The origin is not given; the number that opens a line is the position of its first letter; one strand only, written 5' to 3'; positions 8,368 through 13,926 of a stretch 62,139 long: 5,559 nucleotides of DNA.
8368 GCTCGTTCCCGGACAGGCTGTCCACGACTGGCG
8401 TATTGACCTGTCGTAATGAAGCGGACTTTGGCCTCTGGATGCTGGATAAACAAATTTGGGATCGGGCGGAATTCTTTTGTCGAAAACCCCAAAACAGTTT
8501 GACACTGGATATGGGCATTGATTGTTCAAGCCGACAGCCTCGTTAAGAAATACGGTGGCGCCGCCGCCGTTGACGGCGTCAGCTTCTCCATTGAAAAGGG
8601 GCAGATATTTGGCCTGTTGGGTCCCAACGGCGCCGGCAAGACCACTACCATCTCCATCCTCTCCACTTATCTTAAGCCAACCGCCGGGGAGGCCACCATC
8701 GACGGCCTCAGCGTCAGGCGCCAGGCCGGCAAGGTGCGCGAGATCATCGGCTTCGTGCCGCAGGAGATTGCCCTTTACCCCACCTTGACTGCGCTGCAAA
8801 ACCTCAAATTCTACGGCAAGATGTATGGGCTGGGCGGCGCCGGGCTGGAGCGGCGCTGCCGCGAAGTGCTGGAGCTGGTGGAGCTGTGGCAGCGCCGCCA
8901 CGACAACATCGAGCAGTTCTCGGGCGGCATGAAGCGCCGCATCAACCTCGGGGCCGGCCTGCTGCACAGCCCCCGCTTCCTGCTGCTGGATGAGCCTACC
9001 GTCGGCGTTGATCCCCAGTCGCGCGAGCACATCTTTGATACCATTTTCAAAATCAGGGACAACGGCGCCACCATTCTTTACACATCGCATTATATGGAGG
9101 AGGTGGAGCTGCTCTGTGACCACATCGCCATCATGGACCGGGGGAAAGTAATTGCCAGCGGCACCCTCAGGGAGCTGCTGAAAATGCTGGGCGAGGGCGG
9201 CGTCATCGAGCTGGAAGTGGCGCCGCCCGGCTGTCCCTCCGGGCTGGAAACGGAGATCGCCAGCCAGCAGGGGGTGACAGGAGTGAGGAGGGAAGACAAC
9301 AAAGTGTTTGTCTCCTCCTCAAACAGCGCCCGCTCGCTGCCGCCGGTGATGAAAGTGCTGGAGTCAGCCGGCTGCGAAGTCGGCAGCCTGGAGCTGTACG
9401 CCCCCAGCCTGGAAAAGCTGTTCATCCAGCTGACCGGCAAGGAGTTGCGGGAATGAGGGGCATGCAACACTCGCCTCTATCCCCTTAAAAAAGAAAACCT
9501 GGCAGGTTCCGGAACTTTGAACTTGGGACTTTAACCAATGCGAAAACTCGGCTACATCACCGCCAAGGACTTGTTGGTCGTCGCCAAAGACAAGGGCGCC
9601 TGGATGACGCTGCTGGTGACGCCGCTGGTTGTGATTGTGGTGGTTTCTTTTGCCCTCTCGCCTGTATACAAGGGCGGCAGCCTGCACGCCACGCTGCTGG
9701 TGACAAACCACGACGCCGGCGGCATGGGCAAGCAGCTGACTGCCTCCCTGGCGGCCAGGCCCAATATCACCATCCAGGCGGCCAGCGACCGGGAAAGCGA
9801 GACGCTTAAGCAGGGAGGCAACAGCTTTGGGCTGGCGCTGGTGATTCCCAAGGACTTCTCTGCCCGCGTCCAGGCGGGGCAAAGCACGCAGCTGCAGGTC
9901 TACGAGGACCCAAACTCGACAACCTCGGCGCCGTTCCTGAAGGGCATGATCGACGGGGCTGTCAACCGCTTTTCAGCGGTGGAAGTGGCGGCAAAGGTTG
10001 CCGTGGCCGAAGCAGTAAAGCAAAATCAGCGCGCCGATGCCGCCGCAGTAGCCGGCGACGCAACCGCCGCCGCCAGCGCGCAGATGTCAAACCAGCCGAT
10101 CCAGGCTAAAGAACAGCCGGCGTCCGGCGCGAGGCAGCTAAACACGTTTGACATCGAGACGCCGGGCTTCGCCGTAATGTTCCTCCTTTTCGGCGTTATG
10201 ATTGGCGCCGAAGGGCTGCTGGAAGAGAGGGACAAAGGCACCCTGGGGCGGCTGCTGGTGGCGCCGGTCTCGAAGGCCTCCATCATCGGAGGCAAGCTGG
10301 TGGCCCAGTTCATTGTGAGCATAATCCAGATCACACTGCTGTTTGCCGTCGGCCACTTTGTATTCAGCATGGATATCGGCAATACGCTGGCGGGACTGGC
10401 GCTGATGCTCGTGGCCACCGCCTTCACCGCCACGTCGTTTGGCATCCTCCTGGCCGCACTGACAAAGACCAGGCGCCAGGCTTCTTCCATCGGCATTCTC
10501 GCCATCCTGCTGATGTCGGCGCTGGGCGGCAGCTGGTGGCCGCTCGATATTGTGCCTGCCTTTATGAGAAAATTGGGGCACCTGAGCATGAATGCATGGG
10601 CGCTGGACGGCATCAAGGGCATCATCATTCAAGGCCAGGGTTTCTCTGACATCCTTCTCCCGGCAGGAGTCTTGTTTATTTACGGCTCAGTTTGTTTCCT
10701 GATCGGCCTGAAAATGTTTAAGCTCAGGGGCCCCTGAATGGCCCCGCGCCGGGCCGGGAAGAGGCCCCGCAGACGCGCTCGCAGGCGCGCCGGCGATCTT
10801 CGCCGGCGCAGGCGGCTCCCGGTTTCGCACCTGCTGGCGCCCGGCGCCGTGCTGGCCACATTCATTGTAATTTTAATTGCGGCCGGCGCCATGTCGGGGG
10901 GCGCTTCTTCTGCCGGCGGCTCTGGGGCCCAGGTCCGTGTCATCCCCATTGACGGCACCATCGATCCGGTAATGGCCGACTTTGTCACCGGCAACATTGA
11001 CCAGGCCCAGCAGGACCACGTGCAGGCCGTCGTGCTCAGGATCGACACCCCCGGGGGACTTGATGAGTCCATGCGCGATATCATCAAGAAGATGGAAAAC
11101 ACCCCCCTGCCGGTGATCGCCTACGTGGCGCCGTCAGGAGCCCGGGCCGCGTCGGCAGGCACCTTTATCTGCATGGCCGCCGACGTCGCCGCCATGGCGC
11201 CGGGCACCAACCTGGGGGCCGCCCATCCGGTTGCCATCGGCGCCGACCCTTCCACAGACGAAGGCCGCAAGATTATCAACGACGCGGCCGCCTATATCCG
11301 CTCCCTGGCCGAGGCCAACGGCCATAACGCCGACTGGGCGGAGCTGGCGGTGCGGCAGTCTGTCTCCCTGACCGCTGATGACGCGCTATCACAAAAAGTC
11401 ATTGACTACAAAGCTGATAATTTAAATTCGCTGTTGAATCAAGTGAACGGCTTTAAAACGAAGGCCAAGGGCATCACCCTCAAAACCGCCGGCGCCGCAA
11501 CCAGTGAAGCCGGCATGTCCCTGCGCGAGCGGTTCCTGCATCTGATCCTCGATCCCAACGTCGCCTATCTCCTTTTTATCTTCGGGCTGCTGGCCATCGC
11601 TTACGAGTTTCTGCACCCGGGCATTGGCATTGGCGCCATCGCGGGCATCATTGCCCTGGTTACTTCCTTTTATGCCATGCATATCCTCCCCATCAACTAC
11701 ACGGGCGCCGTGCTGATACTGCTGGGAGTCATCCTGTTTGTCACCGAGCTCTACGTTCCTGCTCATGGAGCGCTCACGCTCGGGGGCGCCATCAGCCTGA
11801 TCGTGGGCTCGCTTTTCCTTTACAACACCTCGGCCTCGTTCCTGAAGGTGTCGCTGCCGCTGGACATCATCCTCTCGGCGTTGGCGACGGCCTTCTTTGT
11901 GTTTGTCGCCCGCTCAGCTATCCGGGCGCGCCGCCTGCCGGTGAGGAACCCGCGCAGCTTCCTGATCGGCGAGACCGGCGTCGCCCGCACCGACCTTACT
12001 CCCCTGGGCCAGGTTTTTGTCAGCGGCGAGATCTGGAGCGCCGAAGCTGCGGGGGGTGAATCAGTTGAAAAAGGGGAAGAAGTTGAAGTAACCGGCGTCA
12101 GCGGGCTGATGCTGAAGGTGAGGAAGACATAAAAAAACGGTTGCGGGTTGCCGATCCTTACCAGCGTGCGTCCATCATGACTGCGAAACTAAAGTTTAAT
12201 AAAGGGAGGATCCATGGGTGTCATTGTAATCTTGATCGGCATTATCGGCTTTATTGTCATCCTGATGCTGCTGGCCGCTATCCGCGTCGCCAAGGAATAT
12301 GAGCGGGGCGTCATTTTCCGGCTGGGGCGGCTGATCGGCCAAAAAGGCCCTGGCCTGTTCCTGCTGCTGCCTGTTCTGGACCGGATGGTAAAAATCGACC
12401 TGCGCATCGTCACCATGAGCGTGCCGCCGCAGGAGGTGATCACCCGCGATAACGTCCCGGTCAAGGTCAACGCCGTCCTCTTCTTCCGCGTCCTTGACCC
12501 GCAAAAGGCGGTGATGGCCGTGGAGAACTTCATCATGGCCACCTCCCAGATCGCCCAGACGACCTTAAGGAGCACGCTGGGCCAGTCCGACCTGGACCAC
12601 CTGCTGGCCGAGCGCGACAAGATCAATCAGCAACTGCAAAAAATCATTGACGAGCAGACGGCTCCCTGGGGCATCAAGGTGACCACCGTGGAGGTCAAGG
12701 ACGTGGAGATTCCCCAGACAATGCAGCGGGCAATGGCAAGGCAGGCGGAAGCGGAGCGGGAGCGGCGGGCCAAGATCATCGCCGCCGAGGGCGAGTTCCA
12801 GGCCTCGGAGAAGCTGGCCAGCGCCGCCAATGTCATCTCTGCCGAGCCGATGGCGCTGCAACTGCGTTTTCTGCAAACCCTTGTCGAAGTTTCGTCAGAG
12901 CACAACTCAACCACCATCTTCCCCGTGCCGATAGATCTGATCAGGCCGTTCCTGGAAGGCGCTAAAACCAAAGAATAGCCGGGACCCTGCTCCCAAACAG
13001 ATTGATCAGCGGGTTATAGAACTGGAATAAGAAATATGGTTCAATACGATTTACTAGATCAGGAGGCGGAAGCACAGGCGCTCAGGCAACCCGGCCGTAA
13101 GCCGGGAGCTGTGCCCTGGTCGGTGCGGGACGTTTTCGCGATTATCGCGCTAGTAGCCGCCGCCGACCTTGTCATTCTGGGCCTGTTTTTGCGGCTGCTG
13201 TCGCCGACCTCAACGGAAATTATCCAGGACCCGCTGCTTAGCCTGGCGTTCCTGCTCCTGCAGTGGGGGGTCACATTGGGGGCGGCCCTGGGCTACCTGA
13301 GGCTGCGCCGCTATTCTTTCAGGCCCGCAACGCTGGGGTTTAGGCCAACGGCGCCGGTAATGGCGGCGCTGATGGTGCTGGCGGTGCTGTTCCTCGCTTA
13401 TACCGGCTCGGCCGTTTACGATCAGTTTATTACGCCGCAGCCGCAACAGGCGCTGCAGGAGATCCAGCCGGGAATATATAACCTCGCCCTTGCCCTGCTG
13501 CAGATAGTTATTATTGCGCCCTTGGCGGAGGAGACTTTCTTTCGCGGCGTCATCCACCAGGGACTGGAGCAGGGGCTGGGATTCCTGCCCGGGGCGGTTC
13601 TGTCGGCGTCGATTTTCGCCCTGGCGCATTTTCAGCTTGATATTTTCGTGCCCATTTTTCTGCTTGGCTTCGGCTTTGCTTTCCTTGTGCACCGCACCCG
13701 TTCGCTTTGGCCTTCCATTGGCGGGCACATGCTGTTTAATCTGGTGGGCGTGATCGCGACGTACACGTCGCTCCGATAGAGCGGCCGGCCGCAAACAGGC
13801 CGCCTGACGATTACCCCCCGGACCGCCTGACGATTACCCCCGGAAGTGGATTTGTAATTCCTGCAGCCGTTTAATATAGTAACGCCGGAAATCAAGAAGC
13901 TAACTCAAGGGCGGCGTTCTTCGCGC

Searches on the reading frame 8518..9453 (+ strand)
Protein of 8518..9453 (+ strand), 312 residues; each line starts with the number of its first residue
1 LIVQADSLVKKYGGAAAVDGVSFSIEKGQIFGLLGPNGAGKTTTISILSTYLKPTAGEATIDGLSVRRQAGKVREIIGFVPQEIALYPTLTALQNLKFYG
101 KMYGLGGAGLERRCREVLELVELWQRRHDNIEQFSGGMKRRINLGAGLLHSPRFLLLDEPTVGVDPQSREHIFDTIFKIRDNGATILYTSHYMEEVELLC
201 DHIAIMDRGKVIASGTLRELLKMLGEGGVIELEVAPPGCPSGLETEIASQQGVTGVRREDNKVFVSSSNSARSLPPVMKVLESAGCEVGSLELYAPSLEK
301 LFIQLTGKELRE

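Call 28: search_protein_families(library=ncbifam, proteins=[window:8518-9453:+], max_evalue=0.00001)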
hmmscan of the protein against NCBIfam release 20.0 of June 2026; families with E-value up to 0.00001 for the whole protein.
window:8518-9453:+ (312 aa): 183 families (the best 25 are shown)
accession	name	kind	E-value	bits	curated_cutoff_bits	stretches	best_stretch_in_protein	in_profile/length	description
TIGR01188.1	drrA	subfamily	5.9e-92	308.2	312.45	1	10-307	1-302/302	daunorubicin resistance ABC transporter, ATP-binding protein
TIGR03522.1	GldA_ABC_ATP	equivalog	7.1e-62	209.6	402.6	1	1-306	1-301/301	gliding motility-associated ABC transporter ATP-binding subunit GldA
NF010060.0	PRK13537.1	equivalog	8.1e-59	199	521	1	3-311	16-313/314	nodulation factor ABC transporter ATP-binding protein NodI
NF033858.1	ABC2_perm_RbbA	equivalog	1.2e-56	192.2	1050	1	2-223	266-487/909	ribosome-associated ATPase/putative transporter RbbA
TIGR03864.1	PQQ_ABC_ATP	hypoth_equivalog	6e-56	189.5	302.25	1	5-224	4-223/236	ABC transporter, ATP-binding subunit, PQQ-dependent alcohol dehydrogenase system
NF010059.0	PRK13536.1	equivalog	1.1e-52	178.9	549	1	5-311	46-341/342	nodulation factor ABC transporter ATP-binding protein NodI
TIGR01288.1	nodI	equivalog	2.3e-49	168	424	1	7-311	9-302/303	nodulation factor ABC transporter ATP-binding protein NodI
TIGR03740.1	galliderm_ABC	subfamily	9.9e-46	156.2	309.75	1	5-214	3-205/223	lantibiotic protection ABC transporter ATP-binding subunit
TIGR04406.1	LPS_export_lptB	equivalog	6.4e-43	146.8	240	1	3-221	2-223/239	LPS export ABC transporter ATP-binding protein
TIGR04521.1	ECF_ATPase_2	equivalog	6e-41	140.3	330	1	16-224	19-236/279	energy-coupling factor transporter ATPase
TIGR01186.1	proV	subfamily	1e-40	140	326.6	1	10-222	1-219/363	betaine/proline/choline family ABC transporter ATP-binding protein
TIGR01257.1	rim_protein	equivalog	5.7e-39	132.9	4012.85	1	7-232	1942-2169/2272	rim ABC transporter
TIGR03265.1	PhnT2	equivalog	8.5e-39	133.8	457.7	1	3-220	5-222/353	putative 2-aminoethylphosphonate ABC transporter ATP-binding protein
NF008144.0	PRK10895.1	equivalog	2.1e-36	125.6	381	1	3-222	4-226/241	LPS export ABC transporter ATP-binding protein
NF008621.0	PRK11607.1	equivalog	6.7e-36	123.9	613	1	6-219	23-236/377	putrescine ABC transporter ATP-binding subunit PotG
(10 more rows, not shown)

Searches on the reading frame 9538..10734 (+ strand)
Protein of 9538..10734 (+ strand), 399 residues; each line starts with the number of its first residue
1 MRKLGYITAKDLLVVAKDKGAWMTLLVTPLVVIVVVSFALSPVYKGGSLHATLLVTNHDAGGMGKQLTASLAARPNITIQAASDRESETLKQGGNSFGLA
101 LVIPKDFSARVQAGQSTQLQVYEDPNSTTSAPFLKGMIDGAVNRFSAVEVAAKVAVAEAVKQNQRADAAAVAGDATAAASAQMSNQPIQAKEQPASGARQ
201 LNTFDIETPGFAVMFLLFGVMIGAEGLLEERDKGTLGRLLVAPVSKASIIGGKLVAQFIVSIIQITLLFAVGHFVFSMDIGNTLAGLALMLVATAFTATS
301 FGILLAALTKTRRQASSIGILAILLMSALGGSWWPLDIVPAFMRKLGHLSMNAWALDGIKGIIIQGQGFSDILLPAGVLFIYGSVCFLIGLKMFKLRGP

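Call 28: search_protein_families(library=ncbifam, proteins=[window:9538-10734:+], max_evalue=0.00001)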
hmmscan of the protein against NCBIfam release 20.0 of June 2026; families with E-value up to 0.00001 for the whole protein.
window:9538-10734:+ (399 aa): 8 families
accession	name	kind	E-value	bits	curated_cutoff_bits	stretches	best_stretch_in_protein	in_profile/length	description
NF038293.1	permease_SagH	equivalog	1e-24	87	450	1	7-387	4-360/370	SagH family ABC transporter permease subunit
NF033858.1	ABC2_perm_RbbA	equivalog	1.2e-15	56.5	1050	1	8-394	546-904/909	ribosome-associated ATPase/putative transporter RbbA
TIGR01247.1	drrB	subfamily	1.3e-13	51.1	223.05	1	208-389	51-231/236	daunorubicin resistance ABC transporter membrane protein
NF041647.1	ABC_perm_CPBP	equivalog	1.7e-08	33.7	435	1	3-307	4-308/636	ABC transporter permease subunit/CPBP intramembrane protease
TIGR03861.1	phenyl_ABC_PedC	subfamily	4.5e-08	33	241.35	1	208-336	63-191/253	alcohol ABC transporter, permease protein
TIGR03062.1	pip_yhgE_Cterm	subfamily_domain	5.6e-07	29.4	102.2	1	208-394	22-203/208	YhgE/Pip family protein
TIGR01248.1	drrC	subfamily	3.5e-06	27.2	165.65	1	217-345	2-131/152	daunorubicin resistance protein C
TIGR03518.1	ABC_perm_GldF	equivalog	4.3e-06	26.9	288.5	1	211-326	59-178/240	gliding motility-associated ABC transporter permease subunit GldF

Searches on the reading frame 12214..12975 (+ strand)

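Call 28: search_protein_families(library=ncbifam, proteins=[window:12214-12975:+], max_evalue=0.00001)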
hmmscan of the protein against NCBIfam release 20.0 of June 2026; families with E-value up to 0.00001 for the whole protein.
window:12214-12975:+ (254 aa): 5 families
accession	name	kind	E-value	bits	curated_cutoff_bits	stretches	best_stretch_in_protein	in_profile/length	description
TIGR01933.1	hflK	equivalog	2.9e-21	76.1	159.4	1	23-195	1-176/261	FtsH protease activity modulator HflK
TIGR01932.1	hflC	equivalog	2e-16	59.7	134.4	1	10-135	7-144/318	protease modulator HflC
NF008181.0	PRK10930.1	equivalog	2.3e-14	53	660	1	12-198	86-273/419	FtsH protease activity modulator HflK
NF008259.0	PRK11029.1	equivalog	3.8e-10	39.3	427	1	10-103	7-107/334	protease modulator HflC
NF058507.1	FlotScfldFlot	equivalog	7.8e-09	35.1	700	1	44-204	55-223/477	flotillin lipid rafts scaffold protein FloT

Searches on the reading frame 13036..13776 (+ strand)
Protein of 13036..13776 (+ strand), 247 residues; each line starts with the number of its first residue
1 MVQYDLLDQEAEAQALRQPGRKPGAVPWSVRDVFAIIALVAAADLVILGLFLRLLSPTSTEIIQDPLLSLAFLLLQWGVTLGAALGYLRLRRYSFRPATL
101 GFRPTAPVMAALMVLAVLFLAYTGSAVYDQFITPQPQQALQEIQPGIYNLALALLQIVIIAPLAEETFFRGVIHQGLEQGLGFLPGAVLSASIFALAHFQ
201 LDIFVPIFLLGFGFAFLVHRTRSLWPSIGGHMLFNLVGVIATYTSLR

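Call 28: search_protein_families(library=ncbifam, proteins=[window:13036-13776:+], max_evalue=0.00001)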
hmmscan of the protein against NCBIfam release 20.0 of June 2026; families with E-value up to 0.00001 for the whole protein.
window:13036-13776:+ (247 aa): 5 families
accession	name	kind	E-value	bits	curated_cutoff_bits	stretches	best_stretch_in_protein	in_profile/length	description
NF041647.1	ABC_perm_CPBP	equivalog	6.5e-25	87.9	435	1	54-242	435-634/636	ABC transporter permease subunit/CPBP intramembrane protease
NF046050.1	CPBP_fam_MroQ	equivalog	3.6e-09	36.4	270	1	148-240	124-222/243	intramembrane glutamic endopeptidase MroQ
NF040589.1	CPBP_Synerg_MrtS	equivalog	4.2e-09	36.8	130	1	143-237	71-162/170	Synerg-CTERM system glutamic-type intramembrane protease MrtS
NF033192.3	CPBP_JDVT_MrtJ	equivalog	6.1e-09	36.5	75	1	155-237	2-94/98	JDVT-CTERM system glutamic-type intramembrane protease MrtJ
NF040914.1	Mrt_core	domain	8.6e-06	25.8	100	0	152-238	3-101/108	myxosortase family intramembrane protease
